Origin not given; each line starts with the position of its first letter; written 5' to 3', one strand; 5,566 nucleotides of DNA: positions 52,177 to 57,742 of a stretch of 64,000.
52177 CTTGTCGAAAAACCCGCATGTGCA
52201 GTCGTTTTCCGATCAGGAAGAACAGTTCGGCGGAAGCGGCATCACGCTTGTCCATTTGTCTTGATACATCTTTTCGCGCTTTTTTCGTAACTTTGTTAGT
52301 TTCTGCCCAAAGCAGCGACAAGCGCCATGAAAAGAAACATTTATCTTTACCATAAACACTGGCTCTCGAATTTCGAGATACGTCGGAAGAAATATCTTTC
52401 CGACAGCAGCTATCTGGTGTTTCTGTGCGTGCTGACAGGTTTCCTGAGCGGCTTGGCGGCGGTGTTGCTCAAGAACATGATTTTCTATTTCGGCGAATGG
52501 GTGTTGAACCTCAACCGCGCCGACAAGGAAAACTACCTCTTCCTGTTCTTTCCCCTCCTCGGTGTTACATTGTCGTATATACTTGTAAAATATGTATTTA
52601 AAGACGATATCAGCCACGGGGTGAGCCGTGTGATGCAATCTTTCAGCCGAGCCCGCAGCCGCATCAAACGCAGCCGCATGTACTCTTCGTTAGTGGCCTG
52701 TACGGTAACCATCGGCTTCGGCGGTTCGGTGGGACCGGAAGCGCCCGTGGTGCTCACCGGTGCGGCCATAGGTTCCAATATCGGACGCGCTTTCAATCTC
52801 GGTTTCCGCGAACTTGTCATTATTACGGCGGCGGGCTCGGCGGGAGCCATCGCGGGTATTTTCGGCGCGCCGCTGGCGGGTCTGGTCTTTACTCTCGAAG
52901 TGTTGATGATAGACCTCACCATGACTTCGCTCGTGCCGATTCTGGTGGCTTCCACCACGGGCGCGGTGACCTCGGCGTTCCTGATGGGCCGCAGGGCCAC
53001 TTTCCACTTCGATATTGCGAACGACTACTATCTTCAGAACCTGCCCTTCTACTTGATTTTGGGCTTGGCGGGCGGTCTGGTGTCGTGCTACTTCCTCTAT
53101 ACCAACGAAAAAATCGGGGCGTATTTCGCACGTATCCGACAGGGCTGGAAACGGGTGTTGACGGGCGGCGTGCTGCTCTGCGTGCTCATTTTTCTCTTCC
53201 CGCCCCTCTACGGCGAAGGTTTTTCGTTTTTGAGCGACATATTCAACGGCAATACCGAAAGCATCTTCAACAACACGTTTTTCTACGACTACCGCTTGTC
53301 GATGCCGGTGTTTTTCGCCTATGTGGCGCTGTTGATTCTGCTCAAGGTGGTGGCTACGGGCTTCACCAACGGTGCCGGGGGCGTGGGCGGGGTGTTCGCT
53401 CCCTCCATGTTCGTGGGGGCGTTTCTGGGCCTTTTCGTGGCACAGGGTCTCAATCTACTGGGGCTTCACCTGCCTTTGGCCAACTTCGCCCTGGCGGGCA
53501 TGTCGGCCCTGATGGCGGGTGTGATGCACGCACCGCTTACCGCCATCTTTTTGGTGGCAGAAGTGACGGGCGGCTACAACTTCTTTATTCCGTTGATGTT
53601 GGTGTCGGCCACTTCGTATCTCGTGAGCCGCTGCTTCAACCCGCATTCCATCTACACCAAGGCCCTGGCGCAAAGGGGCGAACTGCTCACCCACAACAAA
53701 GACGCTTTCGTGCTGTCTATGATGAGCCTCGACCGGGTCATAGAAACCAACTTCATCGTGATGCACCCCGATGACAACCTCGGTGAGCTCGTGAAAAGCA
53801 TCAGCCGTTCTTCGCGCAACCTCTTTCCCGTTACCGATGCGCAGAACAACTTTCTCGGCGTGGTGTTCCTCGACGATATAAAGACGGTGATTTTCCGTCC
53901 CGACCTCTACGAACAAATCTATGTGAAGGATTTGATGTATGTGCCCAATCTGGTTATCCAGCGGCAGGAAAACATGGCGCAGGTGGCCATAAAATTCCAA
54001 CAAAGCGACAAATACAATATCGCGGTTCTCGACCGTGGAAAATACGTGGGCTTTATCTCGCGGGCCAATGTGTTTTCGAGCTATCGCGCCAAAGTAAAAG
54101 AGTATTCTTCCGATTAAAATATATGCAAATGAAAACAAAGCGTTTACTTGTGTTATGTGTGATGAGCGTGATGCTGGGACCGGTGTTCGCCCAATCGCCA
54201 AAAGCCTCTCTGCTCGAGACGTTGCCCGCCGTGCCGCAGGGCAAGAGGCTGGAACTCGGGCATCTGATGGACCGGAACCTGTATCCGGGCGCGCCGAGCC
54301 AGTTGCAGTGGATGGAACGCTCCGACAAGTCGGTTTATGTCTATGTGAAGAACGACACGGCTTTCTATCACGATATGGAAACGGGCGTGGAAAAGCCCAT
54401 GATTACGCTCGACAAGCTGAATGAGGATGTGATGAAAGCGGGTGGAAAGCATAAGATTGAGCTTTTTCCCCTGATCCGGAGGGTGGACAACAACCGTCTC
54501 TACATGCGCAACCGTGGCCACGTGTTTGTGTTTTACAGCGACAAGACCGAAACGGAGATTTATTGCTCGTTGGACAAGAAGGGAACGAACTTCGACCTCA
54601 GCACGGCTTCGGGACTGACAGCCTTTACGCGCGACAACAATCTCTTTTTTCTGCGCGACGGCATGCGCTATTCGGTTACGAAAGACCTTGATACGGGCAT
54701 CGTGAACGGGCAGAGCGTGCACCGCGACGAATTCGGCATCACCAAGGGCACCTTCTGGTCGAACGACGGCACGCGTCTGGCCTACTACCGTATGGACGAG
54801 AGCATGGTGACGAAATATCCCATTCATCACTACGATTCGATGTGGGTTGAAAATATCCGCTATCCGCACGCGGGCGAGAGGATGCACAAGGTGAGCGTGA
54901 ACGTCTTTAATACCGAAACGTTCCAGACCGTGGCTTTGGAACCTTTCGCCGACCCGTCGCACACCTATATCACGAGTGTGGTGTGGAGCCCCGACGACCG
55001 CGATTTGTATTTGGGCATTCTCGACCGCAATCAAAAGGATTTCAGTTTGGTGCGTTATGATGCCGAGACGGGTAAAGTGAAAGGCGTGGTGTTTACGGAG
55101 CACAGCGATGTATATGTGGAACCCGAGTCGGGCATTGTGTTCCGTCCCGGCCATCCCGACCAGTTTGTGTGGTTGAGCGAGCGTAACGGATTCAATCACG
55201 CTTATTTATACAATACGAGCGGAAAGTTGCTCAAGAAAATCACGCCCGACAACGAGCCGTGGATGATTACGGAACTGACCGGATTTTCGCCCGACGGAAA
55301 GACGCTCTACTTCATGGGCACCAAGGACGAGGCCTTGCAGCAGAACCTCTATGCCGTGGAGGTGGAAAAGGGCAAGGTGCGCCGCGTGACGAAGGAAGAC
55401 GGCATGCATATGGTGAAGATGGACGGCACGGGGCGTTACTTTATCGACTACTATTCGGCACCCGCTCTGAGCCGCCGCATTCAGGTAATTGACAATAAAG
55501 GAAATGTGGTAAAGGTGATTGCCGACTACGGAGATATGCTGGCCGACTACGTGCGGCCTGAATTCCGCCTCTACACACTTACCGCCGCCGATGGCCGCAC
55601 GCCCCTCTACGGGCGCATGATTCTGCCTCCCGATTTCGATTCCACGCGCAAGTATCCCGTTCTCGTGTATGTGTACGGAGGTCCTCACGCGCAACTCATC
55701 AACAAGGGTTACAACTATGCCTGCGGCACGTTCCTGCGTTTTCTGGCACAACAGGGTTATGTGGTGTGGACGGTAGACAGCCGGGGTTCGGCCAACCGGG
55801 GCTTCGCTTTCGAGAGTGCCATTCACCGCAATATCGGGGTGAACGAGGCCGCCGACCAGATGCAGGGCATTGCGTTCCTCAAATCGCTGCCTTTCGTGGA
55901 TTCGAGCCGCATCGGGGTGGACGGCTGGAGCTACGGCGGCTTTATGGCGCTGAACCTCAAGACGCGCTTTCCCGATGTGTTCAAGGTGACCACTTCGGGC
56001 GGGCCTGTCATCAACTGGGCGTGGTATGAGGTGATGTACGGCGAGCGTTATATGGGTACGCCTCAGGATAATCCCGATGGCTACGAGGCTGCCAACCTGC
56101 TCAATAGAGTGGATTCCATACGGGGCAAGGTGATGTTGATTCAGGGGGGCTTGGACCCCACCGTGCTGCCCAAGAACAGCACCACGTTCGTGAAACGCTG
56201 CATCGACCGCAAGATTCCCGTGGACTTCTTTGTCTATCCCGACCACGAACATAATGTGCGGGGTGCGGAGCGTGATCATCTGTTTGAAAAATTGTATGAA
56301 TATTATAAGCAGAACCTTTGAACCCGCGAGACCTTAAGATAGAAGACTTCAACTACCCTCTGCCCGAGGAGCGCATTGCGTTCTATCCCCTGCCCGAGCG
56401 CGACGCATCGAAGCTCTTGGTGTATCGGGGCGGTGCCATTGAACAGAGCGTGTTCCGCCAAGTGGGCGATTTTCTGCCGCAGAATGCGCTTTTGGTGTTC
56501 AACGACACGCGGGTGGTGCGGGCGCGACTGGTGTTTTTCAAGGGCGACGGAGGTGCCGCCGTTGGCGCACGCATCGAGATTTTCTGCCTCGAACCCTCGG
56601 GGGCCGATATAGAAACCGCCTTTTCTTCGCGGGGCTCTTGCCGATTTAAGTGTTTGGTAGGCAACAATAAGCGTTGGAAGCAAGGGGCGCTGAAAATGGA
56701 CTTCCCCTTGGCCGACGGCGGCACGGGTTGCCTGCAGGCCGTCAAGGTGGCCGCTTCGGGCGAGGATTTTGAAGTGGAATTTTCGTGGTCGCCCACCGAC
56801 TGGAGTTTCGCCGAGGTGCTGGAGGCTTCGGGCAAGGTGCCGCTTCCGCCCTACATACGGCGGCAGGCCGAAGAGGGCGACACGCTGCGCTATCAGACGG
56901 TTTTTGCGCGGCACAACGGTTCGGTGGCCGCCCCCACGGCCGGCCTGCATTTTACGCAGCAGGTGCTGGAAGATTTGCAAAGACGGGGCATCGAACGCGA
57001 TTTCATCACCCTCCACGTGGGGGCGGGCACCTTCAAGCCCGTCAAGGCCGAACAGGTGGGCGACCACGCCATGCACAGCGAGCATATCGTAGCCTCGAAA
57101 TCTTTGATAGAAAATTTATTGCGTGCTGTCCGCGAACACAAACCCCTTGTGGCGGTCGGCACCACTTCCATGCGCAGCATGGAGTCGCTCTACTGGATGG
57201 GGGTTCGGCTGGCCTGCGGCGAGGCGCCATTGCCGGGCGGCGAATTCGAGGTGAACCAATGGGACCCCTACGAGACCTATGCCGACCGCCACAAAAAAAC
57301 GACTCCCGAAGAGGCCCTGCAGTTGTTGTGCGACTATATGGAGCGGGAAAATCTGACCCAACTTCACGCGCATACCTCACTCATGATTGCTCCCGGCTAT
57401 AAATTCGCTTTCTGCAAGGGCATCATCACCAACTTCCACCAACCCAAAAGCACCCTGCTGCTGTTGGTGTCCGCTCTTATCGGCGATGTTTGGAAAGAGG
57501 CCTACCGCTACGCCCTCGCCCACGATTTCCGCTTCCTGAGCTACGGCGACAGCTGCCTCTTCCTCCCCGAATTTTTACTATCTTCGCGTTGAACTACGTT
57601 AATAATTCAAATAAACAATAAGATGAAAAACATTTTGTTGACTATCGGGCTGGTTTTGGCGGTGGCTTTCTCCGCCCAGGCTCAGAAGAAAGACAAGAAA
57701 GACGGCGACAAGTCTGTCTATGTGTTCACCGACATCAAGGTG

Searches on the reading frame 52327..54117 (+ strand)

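Call 51: search_protein_families(library=pfam, max_evalue=0.001, proteins=[window:52327-54117:+])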
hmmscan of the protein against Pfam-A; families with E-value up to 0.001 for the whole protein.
window:52327-54117:+ (596 aa): 2 families
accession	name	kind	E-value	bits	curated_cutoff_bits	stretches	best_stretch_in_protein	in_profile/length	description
PF00654.25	Voltage_CLC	-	1e-75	255.5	24.8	1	80-435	2-346/346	Voltage gated chloride channel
PF00571.33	CBS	-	1.2e-08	35.6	24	0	471-522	4-55/57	CBS domain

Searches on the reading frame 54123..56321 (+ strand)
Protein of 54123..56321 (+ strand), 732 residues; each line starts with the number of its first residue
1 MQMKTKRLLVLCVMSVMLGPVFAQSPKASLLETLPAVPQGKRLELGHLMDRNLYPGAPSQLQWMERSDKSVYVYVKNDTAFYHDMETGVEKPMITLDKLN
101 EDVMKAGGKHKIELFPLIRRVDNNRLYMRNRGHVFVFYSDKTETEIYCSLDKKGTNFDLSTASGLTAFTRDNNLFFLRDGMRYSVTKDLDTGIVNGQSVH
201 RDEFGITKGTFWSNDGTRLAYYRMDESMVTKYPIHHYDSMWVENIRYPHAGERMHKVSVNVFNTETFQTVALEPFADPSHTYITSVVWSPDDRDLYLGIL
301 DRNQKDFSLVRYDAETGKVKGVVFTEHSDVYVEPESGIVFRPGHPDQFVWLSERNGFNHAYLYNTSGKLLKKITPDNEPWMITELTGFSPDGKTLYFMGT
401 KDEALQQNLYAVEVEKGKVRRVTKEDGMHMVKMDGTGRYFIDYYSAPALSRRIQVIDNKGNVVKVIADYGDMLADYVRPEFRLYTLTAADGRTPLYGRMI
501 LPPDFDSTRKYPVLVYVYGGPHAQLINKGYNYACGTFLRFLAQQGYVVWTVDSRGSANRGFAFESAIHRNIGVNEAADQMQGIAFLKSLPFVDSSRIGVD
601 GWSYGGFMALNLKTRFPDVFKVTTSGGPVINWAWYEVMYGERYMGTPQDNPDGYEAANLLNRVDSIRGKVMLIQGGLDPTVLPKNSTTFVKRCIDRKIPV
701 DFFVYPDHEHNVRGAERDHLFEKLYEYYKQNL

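Call 51: search_protein_families(library=pfam, max_evalue=0.001, proteins=[window:54123-56321:+])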
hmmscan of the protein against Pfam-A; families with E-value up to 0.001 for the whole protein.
window:54123-56321:+ (732 aa): 10 families
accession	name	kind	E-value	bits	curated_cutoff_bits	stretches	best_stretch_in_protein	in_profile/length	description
PF00930.27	DPPIV_N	-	7.3e-68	229.3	22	1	140-449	31-352/354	Dipeptidyl peptidase IV (DPP IV) N-terminal region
PF00326.27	Peptidase_S9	-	1.9e-44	152.1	22.6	1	539-732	8-210/213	Prolyl oligopeptidase family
PF07676.18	PD40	-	9.8e-07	29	20.9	0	387-403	15-32/38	WD40-like Beta Propeller Repeat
PF02129.25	Peptidase_S15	-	2.3e-06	28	23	1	495-639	5-138/262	X-Pro dipeptidyl-peptidase (S15 family)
PF20434.5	BD-FAE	-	4.6e-06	26.7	26.8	0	507-610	9-104/215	BD-FAE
PF00561.26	Abhydrolase_1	-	8e-06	26.1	25.8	0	512-627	1-102/245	alpha/beta hydrolase fold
PF01738.24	DLH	-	1.3e-05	25.3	21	1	541-711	37-187/217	Dienelactone hydrolase family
PF08450.18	SGL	-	6.3e-05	23.1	26.3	0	360-466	115-220/246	SMP-30/Gluconolactonase/LRE-like region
PF00756.26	Esterase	-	0.00037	20.8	22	0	598-688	118-204/251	Putative esterase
PF08840.17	BAAT_C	-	0.00058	20.4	20.9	0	582-638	9-65/210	BAAT / Acyl-CoA thioester hydrolase C terminal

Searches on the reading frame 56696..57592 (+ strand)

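Call 51: search_protein_families(library=pfam, max_evalue=0.001, proteins=[window:56696-57592:+])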
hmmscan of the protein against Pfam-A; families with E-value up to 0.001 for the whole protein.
window:56696-57592:+ (298 aa): 1 family
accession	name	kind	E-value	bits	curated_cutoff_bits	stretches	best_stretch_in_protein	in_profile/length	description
PF02547.20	Queuosine_synth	-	1.5e-71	241.6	25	1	23-288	117-321/322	Queuosine biosynthesis protein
